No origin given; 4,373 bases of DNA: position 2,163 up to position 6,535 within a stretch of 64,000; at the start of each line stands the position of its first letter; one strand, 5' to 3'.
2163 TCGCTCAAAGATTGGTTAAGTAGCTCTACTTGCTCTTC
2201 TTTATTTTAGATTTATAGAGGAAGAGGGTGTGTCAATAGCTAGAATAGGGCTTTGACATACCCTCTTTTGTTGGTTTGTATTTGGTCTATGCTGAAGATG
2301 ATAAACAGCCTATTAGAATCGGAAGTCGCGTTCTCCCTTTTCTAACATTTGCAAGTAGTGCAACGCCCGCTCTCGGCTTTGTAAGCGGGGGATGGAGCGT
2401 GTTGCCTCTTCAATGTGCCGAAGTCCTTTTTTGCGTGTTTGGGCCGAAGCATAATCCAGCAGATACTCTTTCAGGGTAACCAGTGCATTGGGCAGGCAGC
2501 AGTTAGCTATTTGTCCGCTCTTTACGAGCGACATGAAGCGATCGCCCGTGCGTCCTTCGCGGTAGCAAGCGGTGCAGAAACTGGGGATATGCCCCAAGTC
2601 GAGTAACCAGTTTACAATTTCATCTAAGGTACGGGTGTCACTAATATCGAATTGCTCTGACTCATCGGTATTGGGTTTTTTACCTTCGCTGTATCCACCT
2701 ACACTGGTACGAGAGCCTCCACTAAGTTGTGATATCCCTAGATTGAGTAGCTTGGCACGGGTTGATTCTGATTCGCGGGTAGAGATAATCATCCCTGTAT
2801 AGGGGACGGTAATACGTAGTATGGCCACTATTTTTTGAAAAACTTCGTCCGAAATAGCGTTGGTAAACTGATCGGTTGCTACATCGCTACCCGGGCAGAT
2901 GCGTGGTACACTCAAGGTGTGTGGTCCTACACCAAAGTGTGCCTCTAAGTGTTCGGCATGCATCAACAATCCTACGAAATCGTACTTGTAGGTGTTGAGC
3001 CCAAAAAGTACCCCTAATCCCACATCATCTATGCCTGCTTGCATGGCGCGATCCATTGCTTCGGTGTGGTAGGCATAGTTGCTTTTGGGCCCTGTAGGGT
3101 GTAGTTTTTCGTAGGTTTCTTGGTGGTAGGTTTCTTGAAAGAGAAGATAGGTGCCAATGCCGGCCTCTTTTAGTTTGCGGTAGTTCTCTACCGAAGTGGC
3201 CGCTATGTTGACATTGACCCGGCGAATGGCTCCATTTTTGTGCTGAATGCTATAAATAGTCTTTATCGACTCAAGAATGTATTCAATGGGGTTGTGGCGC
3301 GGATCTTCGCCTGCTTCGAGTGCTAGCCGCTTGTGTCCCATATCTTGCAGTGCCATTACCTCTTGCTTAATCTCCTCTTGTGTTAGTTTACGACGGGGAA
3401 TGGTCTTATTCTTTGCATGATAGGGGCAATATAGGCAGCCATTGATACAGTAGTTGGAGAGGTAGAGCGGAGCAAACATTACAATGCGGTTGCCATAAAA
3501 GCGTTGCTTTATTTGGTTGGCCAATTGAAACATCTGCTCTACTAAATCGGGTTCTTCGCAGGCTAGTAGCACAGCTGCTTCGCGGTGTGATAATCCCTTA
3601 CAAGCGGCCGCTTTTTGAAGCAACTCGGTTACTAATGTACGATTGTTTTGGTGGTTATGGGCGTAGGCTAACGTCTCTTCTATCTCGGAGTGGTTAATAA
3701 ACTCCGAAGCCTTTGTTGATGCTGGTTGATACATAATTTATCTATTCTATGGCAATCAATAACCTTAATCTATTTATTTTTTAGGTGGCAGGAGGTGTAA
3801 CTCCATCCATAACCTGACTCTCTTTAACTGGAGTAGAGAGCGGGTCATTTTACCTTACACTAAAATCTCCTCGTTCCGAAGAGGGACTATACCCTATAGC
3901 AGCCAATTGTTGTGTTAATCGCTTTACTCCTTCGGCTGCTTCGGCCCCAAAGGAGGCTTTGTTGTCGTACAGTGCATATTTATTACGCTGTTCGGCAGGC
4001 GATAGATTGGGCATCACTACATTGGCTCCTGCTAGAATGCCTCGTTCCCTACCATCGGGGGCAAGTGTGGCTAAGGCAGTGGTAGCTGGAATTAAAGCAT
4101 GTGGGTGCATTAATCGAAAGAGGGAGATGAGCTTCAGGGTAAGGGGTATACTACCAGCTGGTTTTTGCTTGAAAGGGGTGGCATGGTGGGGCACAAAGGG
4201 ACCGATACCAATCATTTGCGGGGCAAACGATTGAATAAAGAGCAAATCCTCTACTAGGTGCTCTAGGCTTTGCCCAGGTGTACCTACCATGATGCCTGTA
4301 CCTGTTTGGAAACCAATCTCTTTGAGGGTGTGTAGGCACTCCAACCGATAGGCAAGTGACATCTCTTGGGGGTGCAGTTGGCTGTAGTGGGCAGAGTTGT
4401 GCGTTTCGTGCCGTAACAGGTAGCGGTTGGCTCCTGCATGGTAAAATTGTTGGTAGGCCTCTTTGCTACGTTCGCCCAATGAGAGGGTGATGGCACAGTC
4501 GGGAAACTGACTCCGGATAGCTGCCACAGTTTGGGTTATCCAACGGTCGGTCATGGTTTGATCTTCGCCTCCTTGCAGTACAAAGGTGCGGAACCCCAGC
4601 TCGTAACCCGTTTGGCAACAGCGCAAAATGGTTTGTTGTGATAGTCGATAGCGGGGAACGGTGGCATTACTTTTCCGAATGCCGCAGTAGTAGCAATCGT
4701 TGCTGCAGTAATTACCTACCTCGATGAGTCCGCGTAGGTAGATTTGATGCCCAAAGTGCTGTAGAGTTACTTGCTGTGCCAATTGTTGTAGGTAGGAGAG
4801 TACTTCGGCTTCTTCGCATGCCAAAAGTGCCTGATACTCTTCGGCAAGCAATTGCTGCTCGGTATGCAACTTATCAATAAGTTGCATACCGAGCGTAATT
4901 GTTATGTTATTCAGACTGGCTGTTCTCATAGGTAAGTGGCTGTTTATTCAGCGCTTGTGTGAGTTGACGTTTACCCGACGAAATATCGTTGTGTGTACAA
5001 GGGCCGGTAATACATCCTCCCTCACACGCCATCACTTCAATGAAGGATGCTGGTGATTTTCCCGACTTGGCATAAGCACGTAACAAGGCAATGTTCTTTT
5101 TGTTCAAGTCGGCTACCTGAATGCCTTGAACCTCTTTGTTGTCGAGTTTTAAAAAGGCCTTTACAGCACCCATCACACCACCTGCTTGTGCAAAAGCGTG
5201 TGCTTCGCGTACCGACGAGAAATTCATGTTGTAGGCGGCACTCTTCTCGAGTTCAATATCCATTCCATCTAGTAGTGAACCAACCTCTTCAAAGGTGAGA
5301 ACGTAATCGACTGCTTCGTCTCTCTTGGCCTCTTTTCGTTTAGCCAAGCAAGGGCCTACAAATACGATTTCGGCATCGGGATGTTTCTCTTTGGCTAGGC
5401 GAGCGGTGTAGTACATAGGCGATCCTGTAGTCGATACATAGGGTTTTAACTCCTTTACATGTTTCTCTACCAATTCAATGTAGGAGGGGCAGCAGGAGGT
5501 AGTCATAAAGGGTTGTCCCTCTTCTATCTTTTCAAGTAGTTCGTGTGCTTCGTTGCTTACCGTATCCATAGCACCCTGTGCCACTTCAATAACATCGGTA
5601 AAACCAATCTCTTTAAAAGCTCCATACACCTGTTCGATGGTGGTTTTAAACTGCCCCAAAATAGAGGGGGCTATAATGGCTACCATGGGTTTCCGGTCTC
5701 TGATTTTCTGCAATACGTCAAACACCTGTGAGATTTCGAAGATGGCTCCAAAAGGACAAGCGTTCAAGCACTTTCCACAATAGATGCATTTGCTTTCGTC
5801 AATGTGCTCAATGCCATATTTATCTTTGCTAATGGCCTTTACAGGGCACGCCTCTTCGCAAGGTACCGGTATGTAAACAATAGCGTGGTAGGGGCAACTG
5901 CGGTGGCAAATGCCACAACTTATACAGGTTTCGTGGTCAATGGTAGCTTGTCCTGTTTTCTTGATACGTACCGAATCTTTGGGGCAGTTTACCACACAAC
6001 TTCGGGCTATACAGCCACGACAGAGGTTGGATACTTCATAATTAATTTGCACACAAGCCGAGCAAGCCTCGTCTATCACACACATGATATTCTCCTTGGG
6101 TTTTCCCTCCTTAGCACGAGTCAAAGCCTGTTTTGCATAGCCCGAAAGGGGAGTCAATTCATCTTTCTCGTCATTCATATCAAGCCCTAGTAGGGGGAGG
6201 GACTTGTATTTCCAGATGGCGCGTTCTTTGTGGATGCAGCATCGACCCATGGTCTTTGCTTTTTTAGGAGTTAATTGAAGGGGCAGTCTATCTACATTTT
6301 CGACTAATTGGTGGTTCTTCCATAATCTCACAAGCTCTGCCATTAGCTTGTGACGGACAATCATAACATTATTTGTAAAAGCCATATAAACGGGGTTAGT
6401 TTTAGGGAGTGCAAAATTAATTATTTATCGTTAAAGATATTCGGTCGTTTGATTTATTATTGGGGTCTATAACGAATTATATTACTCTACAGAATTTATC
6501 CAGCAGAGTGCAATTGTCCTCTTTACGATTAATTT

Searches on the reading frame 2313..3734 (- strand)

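Call 77: search_protein_families(library=pfam, proteins=[window:2313-3734:-], max_evalue=0.00001)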
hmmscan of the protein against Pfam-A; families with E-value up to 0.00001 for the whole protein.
window:2313-3734:- (473 aa): 2 families
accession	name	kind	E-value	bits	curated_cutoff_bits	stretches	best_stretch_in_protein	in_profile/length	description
PF04055.27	Radical_SAM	-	9.4e-18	65.4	29.5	1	92-247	3-152/166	Radical SAM superfamily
PF06968.18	BATS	-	1.8e-16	60.5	22.2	1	275-382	1-87/88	Biotin and Thiamin Synthesis associated domain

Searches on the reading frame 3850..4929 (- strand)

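Call 77: search_protein_families(library=pfam, proteins=[window:3850-4929:-], max_evalue=0.00001)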
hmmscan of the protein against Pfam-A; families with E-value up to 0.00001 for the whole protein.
window:3850-4929:- (359 aa): 1 family
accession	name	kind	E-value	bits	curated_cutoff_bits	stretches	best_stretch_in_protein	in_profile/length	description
PF04055.27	Radical_SAM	-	3.1e-14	53.9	29.5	1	69-231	1-165/166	Radical SAM superfamily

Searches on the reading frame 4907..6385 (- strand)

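Call 77: search_protein_families(library=pfam, proteins=[window:4907-6385:-], max_evalue=0.00001)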
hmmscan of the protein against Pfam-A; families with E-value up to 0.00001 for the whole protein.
window:4907-6385:- (492 aa): 8 families
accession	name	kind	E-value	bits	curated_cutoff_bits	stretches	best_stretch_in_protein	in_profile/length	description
PF02906.19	Fe_hyd_lg_C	-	2.4e-61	208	22.1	1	232-462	1-245/245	Iron only hydrogenase large subunit, C-terminal domain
PF00037.32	Fer4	-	8.9e-14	51.1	21.1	2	195-215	3-23/24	4Fe-4S binding domain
PF12838.12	Fer4_7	-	3.2e-12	47.2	27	1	176-214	8-52/52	4Fe-4S dicluster domain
PF12837.12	Fer4_6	-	1.2e-10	41.3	25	1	194-215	3-24/24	4Fe-4S binding domain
PF25160.1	LdpA_Fe-S-bd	-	3e-10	40.1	27.6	1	173-220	6-48/49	LdpA Fe-S cluster-binding domain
PF13187.11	Fer4_9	-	5.6e-09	36.3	27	0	176-215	8-52/52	4Fe-4S dicluster domain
PF14697.11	Fer4_21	-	5.9e-07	30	35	0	176-215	14-57/59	4Fe-4S dicluster domain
PF12797.12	Fer4_2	-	2.8e-06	27.4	24.5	0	194-212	4-22/22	4Fe-4S binding domain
